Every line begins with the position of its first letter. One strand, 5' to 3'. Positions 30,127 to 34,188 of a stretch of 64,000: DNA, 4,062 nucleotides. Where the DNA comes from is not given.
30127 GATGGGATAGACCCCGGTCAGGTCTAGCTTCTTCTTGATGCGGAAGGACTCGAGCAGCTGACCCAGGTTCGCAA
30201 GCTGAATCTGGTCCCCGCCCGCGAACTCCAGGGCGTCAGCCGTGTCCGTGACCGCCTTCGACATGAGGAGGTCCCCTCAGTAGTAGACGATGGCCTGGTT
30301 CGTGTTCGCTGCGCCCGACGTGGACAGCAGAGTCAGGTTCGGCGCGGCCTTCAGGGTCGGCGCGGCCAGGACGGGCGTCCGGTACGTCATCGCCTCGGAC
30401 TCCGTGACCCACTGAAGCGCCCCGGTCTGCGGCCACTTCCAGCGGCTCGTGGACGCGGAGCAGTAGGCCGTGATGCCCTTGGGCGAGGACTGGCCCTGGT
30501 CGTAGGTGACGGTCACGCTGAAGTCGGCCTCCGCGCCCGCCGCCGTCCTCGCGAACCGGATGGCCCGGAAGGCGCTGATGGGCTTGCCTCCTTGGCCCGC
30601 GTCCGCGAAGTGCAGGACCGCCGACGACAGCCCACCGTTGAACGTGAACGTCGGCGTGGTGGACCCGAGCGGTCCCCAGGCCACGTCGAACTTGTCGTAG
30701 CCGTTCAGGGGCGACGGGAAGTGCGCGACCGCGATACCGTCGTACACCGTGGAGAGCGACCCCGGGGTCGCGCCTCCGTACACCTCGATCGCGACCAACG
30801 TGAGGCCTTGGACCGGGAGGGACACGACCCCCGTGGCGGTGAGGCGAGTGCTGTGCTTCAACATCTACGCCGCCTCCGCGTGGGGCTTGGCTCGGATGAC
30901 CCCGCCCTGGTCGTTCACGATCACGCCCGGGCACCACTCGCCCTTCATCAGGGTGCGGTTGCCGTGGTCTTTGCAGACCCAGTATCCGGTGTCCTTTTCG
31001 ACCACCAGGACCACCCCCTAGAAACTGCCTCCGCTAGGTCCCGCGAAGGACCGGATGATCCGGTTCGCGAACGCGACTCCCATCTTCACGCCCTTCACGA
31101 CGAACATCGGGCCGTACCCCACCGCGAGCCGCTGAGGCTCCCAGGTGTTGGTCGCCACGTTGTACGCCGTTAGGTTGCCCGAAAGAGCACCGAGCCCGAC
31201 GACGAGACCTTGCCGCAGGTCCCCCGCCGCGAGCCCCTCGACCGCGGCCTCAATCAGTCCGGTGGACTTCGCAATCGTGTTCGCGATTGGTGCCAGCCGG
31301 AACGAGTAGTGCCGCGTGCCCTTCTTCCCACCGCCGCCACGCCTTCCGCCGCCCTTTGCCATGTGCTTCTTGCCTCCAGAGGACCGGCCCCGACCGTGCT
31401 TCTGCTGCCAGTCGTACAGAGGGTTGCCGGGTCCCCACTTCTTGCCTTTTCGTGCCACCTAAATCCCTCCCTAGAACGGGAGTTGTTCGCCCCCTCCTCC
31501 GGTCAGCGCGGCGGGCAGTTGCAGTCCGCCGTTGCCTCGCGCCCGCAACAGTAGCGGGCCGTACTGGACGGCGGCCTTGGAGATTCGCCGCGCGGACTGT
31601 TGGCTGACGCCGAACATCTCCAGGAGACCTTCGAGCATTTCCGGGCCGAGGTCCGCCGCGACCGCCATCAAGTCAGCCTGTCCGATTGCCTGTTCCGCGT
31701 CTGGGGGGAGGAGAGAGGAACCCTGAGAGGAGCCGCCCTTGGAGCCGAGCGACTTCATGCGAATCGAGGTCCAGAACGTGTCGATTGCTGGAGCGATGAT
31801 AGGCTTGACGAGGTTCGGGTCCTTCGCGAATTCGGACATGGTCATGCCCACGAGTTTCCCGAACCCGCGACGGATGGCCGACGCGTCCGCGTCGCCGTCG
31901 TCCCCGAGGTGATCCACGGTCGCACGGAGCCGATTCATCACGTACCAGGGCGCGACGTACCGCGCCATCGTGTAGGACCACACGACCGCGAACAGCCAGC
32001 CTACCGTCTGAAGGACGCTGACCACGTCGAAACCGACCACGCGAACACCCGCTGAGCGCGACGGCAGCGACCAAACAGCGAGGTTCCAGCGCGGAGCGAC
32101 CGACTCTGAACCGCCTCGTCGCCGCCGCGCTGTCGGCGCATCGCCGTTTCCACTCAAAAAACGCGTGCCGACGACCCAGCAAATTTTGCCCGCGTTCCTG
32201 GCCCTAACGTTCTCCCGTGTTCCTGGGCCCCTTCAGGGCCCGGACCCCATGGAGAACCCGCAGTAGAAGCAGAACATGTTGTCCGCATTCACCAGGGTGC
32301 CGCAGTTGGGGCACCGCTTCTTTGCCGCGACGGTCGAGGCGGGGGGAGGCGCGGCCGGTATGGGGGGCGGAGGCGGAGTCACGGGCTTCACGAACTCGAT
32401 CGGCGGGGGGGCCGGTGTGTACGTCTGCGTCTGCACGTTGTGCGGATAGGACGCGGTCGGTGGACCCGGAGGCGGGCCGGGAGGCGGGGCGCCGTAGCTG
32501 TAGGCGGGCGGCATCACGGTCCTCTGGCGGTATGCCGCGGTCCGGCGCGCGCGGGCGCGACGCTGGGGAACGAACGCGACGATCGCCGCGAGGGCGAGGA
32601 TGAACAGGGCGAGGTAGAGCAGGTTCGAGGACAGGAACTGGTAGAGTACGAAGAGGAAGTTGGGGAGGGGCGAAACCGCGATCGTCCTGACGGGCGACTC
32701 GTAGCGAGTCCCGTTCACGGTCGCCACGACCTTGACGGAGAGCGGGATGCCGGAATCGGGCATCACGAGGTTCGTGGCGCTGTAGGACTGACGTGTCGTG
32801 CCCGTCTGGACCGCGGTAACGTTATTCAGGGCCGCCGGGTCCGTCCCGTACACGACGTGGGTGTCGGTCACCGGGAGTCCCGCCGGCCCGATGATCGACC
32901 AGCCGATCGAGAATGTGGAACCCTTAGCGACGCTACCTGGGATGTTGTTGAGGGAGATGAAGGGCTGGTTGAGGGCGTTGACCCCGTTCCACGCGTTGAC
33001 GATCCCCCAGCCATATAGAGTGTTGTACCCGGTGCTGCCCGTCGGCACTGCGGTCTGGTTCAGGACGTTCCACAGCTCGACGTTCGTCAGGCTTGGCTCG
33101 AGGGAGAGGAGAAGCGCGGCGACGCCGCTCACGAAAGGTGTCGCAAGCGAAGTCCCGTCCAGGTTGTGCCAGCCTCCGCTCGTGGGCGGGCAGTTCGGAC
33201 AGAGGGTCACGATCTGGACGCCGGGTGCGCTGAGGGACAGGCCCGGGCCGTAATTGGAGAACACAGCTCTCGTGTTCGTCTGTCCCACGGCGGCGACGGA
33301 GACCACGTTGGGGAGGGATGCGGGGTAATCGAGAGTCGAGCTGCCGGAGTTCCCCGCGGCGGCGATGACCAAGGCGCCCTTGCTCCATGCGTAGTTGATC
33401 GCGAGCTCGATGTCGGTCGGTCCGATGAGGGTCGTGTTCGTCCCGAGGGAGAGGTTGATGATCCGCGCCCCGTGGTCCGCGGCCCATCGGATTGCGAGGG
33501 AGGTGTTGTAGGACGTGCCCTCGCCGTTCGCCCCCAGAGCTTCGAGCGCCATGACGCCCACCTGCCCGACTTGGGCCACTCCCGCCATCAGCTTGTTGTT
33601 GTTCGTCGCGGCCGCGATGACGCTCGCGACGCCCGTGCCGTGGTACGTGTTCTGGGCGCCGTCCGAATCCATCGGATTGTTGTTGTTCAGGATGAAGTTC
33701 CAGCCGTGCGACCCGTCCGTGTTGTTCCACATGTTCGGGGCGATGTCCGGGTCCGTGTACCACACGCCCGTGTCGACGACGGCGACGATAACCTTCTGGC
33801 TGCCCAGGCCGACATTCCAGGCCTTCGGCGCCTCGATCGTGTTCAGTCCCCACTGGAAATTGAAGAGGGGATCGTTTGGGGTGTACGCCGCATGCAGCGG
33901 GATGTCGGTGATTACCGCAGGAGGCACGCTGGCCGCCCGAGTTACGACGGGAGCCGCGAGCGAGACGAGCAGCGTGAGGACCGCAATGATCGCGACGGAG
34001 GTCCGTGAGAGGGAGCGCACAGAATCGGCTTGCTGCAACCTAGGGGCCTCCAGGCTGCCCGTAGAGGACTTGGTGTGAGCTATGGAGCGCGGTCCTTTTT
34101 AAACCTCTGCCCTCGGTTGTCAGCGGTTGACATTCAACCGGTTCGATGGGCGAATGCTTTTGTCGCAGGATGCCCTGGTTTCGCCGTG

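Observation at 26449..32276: Intact 5.8-kb integrated element: candidate minimal archaeal provirus or satellite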

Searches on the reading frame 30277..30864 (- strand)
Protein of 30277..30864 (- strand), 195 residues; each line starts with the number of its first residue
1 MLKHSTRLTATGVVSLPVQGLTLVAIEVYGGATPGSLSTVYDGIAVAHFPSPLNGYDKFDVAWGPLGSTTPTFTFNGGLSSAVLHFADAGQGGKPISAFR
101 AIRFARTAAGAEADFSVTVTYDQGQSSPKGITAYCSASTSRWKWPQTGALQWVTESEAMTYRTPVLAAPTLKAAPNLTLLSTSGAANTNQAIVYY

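Call 9: search_protein_families(library=pfam, max_evalue=0.1, proteins=[window:30277-30864:-])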
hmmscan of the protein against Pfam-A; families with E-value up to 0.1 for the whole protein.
window:30277-30864:- (195 aa): 0 families

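Call 10: search_protein_families(library=phrogs, max_evalue=0.1, proteins=[window:30277-30864:-])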
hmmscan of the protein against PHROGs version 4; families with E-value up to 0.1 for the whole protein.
window:30277-30864:- (195 aa): 0 families

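Call 23: find_related_loci(query=window:30277-30864:-, collection=viral_contigs, flank=8000)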
Query window:30277-30864:- (195 aa) in viral_contigs; peptide patterns used: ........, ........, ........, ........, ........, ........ (x = any residue, [..] = any of these).
7 stretches matched a pattern, but none encodes a relative of the query by tblastn (E <= 1e-3).

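Call 83: search_protein_families(library=ncbifam, max_evalue=0.1, proteins=[window:30277-30864:-])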
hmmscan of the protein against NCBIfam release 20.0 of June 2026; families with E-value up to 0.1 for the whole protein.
window:30277-30864:- (195 aa): 1 family
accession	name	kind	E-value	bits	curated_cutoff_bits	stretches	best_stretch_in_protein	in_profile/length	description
TIGR02889.1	spore_YpeB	equivalog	0.079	11.9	303.55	0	70-125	190-245/435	germination protein YpeB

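Call 96: find_homologous_proteins(query=A4, max_evalue=0.001)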
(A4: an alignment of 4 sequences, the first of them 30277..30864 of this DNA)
Query A4 (4 sequences) (195 aa, profile of the alignment): 9 proteins with E <= 0.001 among 8000 candidates. Only proteins of 76 to 366 residues were searched: fused or split forms outside these lengths cannot appear, so this answer is no evidence that the protein stands alone or is whole; lengths 'longer' or 'shorter' looks for them.
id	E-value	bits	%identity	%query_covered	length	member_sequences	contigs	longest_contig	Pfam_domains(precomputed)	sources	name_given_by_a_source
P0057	1.3e-91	324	100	100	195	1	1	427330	-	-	-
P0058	5.9e-81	289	29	99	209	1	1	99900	-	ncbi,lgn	-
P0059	4.6e-61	224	46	98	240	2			-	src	-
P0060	1.3e-60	223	39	98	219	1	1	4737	-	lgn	-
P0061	2.6e-58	215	45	69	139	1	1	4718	-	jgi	-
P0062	8.0e-55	204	45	100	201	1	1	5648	-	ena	-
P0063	1.0e-53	200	37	99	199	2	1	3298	-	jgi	jgi:hypothetical protein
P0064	4.1e-49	185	38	99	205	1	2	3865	-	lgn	-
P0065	8.3e-34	135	36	98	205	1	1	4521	-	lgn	-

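Call 97: search_solved_structures(query=A4, max_evalue=5)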
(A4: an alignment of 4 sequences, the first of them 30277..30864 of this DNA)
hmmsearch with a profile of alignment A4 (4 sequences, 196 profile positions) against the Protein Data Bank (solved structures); distinct sequences matched with E-value up to 5: 1.
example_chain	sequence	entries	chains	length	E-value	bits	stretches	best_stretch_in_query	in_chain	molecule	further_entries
3suk_A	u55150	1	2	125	1.5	11.7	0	69-116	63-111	Cerato-platanin-like protein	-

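Call 103: search_protein_families(library=padloc, max_evalue=0.01, proteins=[window:30277-30864:-])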
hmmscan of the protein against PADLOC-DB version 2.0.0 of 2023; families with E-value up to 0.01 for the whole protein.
window:30277-30864:- (195 aa): 0 families

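Call 120: search_dna_similar(query=window:30277-30864:-, collection=phages, mode=protein, max_evalue=0.001, max_rows=8)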
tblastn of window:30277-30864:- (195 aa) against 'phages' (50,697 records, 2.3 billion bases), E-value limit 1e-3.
No match.

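Call 121: search_dna_similar(query=window:30277-30864:-, collection=plasmids, mode=protein, max_evalue=0.001, max_rows=8)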
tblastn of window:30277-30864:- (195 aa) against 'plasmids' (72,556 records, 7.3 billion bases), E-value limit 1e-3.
No match.

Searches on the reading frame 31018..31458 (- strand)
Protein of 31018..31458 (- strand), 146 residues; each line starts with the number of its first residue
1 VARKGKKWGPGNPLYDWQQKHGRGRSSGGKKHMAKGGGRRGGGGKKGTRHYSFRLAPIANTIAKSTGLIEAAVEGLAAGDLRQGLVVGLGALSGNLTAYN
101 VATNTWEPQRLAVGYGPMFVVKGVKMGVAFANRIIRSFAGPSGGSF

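Call 9: search_protein_families(library=pfam, max_evalue=0.1, proteins=[window:31018-31458:-])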
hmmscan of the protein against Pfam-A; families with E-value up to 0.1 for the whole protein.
window:31018-31458:- (146 aa): 0 families

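Call 10: search_protein_families(library=phrogs, max_evalue=0.1, proteins=[window:31018-31458:-])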
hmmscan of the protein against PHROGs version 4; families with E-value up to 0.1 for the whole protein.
window:31018-31458:- (146 aa): 0 families

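Call 24: find_related_loci(query=window:31018-31458:-, collection=viral_contigs, flank=8000)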
Query window:31018-31458:- (146 aa) in viral_contigs; peptide patterns used: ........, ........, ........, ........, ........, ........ (x = any residue, [..] = any of these).
60 stretches matched a pattern, but none encodes a relative of the query by tblastn (E <= 1e-3).

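Call 83: search_protein_families(library=ncbifam, max_evalue=0.1, proteins=[window:31018-31458:-])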
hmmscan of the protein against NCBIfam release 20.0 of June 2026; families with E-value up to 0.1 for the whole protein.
window:31018-31458:- (146 aa): 0 families

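Call 99: search_solved_structures(query=window:31018-31458:-, max_evalue=10)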
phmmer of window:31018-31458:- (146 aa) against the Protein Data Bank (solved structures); distinct sequences matched with E-value up to 10: 5.
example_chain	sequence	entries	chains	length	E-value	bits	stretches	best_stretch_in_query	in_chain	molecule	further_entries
8pjy_A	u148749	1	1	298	0.23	14.8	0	94-137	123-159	SAKe6EEref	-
4btg_A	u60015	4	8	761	0.7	13.3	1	48-126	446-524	MAJOR INNER PROTEIN P1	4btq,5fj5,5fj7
9hu4_A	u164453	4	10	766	0.7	13.2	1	48-126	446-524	Major inner protein P1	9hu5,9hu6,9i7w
5muu_A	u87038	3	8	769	0.71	13.2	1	48-126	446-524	Major inner protein P1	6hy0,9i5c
4k7h_A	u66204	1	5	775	0.72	13.2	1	48-126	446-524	Major inner protein P1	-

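Call 103: search_protein_families(library=padloc, max_evalue=0.01, proteins=[window:31018-31458:-])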
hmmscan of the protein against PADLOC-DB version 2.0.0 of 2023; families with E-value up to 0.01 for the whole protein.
window:31018-31458:- (146 aa): 0 families

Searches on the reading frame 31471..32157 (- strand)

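Call 9: search_protein_families(library=pfam, max_evalue=0.1, proteins=[window:31471-32157:-])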
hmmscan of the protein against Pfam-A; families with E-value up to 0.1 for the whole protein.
window:31471-32157:- (228 aa): 0 families

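Call 10: search_protein_families(library=phrogs, max_evalue=0.1, proteins=[window:31471-32157:-])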
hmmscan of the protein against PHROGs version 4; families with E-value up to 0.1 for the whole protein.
window:31471-32157:- (228 aa): 0 families

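Call 83: search_protein_families(library=ncbifam, max_evalue=0.1, proteins=[window:31471-32157:-])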
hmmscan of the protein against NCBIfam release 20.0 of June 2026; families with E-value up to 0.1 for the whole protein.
window:31471-32157:- (228 aa): 1 family
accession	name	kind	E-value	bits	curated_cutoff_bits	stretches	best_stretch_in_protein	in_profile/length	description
NF009425.0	PRK12787.1-1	equivalog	0.037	14.1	238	1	147-200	23-74/138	flagellar assembly regulator FliX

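Call 103: search_protein_families(library=padloc, max_evalue=0.01, proteins=[window:31471-32157:-])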
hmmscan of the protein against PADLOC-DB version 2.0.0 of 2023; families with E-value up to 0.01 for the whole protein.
window:31471-32157:- (228 aa): 0 families

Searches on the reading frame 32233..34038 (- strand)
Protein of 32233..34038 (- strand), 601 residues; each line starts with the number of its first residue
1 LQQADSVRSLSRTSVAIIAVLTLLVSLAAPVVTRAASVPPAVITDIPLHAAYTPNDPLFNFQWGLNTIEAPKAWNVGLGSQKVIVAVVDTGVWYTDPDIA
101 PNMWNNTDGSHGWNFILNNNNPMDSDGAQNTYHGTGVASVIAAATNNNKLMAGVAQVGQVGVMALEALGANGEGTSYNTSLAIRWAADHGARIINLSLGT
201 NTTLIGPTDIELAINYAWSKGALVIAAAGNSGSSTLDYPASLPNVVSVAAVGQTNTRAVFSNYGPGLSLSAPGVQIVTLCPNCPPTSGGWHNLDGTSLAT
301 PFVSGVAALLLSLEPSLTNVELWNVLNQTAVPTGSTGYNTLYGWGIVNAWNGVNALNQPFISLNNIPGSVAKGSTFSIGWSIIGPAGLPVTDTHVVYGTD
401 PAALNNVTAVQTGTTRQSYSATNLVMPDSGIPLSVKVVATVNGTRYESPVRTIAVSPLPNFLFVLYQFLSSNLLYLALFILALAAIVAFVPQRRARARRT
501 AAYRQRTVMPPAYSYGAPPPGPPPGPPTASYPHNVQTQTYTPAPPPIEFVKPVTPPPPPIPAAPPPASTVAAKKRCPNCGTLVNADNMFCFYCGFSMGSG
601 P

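Call 9: search_protein_families(library=pfam, max_evalue=0.1, proteins=[window:32233-34038:-])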
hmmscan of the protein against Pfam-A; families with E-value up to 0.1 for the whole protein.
window:32233-34038:- (601 aa): 7 families
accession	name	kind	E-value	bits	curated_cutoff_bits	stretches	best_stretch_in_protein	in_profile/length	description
PF00082.27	Peptidase_S8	-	7.4e-54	183.4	21.8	1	81-345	2-288/288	Subtilase family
PF13248.11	Zn_ribbon_3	-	2.8e-06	27.1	27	1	573-594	2-23/26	zinc-ribbon domain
PF13240.11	Zn_Ribbon_1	-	4e-05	23.7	25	1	576-596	2-22/23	zinc-ribbon domain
PF12773.13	DZR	-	0.0002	21.9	27.3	1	573-594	24-45/45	Double zinc ribbon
PF24460.1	DUF7575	-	0.0025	17.6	28.5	1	573-594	3-24/28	Domain of unknown function (DUF7575)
PF17032.10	Zn_ribbon_15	-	0.0032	18.7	28.9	1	573-594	52-73/73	zinc-ribbon family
PF10571.15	UPF0547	-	0.019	15.5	29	1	574-596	1-23/26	Uncharacterised protein family UPF0547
